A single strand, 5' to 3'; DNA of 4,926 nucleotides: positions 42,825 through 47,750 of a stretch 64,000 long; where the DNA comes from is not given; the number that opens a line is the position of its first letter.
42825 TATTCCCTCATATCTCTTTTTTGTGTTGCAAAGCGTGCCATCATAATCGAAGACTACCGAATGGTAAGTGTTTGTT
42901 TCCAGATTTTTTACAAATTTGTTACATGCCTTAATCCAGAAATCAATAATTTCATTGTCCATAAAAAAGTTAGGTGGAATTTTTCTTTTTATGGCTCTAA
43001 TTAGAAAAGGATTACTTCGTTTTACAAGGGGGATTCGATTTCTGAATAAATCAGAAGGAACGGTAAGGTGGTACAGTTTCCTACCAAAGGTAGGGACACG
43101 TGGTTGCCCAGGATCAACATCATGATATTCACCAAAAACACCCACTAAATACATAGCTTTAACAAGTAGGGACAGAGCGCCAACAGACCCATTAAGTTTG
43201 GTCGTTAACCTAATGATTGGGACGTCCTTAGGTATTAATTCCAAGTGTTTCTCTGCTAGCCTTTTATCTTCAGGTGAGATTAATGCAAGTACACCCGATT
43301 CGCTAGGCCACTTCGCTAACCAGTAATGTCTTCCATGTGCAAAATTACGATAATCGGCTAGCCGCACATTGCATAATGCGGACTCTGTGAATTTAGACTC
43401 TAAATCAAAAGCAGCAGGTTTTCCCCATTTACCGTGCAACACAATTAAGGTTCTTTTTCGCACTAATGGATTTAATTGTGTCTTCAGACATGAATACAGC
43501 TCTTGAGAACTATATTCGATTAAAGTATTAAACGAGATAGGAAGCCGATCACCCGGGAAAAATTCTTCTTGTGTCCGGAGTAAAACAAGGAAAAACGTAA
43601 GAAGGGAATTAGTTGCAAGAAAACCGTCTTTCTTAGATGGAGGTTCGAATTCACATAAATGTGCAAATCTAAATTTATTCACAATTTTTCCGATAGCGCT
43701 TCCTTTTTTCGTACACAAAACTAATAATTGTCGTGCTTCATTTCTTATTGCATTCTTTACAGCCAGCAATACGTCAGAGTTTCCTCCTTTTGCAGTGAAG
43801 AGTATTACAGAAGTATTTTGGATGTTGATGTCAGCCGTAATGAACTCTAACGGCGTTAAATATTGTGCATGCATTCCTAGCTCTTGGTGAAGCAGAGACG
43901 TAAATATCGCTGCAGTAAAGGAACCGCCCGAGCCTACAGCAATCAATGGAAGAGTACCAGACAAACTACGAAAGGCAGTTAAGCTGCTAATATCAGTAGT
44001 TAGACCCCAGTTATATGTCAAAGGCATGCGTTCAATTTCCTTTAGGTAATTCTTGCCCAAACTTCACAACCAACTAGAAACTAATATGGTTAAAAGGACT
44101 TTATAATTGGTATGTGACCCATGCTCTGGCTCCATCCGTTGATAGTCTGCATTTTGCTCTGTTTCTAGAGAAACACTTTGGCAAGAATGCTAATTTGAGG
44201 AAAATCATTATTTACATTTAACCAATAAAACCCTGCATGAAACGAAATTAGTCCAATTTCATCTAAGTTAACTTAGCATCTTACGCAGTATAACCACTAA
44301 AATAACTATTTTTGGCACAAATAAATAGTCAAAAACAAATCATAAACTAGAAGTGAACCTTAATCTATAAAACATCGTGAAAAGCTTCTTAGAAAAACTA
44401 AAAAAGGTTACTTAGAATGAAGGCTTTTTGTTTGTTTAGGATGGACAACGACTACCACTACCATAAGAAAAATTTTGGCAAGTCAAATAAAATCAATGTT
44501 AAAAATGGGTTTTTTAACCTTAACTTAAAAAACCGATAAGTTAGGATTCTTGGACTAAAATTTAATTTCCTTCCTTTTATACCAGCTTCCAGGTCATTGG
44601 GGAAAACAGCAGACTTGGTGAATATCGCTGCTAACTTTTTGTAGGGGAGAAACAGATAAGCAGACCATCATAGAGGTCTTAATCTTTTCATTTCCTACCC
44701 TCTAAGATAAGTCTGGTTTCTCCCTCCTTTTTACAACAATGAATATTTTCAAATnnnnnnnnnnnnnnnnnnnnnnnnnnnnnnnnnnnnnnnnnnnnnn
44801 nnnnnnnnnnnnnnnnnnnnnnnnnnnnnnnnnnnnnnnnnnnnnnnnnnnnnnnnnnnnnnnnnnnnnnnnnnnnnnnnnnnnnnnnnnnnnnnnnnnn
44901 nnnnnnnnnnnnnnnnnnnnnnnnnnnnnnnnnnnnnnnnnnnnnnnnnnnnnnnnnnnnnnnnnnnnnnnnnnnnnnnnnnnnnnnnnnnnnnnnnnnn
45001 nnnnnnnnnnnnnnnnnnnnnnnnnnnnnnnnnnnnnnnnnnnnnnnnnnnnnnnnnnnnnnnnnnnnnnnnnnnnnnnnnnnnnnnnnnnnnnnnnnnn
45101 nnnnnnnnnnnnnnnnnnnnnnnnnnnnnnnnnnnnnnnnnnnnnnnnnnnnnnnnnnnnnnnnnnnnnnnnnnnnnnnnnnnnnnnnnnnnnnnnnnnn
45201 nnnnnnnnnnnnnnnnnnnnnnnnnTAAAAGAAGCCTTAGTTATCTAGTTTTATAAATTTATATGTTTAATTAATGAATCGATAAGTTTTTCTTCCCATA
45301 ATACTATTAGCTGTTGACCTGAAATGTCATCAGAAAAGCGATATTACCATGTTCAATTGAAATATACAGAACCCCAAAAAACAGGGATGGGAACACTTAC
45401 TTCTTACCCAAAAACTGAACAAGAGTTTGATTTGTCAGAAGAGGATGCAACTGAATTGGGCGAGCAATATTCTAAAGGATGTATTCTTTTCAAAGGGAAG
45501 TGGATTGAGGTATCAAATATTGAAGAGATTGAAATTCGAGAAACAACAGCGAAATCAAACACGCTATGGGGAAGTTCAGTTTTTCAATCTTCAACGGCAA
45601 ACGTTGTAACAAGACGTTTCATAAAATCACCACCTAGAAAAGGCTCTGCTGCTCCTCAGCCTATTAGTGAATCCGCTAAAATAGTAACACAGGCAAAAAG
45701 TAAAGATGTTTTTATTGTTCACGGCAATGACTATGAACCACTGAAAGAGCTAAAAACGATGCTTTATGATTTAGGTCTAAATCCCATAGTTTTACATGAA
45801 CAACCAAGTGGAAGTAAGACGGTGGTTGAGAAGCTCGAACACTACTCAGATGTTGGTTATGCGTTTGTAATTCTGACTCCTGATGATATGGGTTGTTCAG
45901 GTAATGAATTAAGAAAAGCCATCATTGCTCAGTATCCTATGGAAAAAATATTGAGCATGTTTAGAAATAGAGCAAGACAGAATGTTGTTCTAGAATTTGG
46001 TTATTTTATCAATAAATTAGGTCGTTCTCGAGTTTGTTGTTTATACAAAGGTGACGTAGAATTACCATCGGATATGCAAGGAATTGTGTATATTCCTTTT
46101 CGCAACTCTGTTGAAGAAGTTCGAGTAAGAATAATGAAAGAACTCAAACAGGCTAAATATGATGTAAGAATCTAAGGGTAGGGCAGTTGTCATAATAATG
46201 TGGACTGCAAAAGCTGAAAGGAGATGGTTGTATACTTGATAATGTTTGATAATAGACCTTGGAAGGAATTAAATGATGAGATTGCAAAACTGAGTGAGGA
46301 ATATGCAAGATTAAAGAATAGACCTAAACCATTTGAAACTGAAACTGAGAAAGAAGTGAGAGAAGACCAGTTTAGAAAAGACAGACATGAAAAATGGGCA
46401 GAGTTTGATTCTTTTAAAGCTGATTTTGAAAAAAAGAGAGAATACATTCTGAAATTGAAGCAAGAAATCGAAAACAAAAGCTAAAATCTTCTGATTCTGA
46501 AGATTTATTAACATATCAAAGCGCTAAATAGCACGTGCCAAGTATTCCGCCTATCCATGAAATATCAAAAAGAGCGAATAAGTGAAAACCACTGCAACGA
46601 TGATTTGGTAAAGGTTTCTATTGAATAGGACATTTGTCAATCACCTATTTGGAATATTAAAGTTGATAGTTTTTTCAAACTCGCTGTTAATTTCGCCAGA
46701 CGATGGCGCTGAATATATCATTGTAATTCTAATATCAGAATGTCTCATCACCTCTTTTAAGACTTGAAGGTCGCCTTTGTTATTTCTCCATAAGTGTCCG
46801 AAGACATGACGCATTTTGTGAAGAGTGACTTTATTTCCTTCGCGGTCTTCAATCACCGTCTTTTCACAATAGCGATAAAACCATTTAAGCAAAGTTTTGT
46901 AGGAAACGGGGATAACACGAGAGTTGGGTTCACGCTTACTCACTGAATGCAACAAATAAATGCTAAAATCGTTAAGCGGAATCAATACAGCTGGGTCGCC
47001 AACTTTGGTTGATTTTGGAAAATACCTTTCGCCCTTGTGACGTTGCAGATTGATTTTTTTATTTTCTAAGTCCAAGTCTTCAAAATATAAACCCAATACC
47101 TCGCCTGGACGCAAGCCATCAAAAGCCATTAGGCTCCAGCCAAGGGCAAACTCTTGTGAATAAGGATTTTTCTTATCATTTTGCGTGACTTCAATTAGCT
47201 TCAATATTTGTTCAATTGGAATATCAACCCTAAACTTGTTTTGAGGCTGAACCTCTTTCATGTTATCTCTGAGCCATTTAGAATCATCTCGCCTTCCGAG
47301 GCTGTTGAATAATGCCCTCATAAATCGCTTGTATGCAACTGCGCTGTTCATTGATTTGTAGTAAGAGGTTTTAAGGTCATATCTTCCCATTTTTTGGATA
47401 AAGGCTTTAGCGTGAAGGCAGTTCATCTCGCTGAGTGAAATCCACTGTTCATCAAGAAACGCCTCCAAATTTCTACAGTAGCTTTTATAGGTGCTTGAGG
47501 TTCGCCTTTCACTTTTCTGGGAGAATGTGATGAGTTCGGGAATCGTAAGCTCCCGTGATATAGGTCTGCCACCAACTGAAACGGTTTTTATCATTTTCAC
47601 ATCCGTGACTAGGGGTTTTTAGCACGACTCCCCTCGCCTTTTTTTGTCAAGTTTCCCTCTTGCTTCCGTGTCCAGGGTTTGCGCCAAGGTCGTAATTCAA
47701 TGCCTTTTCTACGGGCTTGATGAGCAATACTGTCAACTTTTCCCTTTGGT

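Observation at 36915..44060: Unassigned five-gene operon: SIS-SIS-HAD fusion, PRTase-like, large P-loop NTPase, orphan protein, PfkB kinase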

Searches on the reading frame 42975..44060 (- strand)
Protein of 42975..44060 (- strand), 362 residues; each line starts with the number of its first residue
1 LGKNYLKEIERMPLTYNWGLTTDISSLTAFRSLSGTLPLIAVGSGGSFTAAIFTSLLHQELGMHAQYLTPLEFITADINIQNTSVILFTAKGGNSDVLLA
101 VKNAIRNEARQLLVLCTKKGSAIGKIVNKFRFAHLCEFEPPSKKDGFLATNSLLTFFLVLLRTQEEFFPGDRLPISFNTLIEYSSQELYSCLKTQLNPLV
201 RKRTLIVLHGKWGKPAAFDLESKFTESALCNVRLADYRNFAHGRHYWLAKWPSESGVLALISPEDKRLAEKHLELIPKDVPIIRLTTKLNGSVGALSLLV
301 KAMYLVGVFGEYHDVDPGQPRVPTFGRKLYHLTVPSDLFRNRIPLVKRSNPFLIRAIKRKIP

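Call 88: search_solved_structures(query=window:42975-44060:-, max_evalue=1, show_alignments=2)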
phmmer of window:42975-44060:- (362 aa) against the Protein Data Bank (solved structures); distinct sequences matched with E-value up to 1: 1.
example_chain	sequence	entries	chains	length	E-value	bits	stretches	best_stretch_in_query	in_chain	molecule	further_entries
3fxa_A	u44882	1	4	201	0.23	13.8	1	38-136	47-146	SIS domain protein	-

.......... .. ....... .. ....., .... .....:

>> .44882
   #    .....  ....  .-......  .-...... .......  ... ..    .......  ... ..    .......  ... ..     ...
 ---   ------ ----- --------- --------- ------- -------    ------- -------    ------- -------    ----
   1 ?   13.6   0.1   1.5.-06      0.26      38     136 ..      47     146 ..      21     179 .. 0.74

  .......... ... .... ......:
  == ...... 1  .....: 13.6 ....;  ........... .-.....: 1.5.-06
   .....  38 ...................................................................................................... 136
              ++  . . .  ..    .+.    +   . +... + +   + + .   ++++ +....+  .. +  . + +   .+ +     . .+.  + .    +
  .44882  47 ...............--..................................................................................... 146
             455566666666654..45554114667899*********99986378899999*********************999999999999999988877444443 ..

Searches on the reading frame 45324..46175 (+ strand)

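Call 3: search_protein_families(library=pfam, proteins=[window:45324-46175:+], max_evalue=0.01)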
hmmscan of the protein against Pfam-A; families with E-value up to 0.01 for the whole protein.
window:45324-46175:+ (283 aa): 1 family
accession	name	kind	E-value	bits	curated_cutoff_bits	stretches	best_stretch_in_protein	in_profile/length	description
PF10137.14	CAP12-PCTIR_TIR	-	2.1e-33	115.3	24.7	1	129-260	2-118/119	CAP12/Pycsar effector protein, TIR domain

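Call 4: search_protein_families(library=padloc, proteins=[window:45324-46175:+], max_evalue=0.01)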
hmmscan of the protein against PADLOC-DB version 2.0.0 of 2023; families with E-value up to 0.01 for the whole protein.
window:45324-46175:+ (283 aa): 9 families
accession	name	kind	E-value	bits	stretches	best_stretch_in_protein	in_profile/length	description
PDLC05004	PDC-S35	-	2.8e-63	212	1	42-282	34-260/265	-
PDLC05005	PDC-S35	-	2.1e-58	196.2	1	116-282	108-258/264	-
PDLC05007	PDC-S35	-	6.8e-58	194.5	1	84-281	92-272/278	-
PDLC05006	PDC-S35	-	3.4e-47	158.8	1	114-282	70-227/231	-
PDLC05003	PDC-S35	-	7.6e-45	151.4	1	109-281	72-235/245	-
PDLC00731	Effector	-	4.4e-11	40.3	1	215-271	229-288/306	TIR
PDLC00729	Effector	-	1e-09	36.3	1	215-274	78-137/310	TIR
PDLC02371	PycTIR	-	2.6e-09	34.9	1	120-271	145-272/288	-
PDLC00732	Effector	-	1.6e-07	28.6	1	216-265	226-278/301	TIR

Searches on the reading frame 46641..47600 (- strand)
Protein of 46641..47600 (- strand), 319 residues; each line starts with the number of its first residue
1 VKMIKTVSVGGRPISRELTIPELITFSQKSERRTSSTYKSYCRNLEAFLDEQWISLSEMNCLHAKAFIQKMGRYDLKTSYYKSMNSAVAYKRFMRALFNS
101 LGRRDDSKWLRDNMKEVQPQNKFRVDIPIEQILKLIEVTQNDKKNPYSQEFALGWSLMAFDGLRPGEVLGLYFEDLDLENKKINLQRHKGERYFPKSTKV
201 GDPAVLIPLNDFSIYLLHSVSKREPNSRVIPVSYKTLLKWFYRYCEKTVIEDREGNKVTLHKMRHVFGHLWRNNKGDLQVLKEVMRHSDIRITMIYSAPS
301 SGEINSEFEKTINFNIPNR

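Call 48: search_protein_families(library=pfam, proteins=[window:46641-47600:-], max_evalue=0.001)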
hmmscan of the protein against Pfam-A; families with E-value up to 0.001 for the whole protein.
window:46641-47600:- (319 aa): 1 family
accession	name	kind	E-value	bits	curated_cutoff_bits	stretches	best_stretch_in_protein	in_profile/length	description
PF00589.27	Phage_integrase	-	1.3e-14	54.8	27.1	1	130-299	6-168/172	Phage integrase family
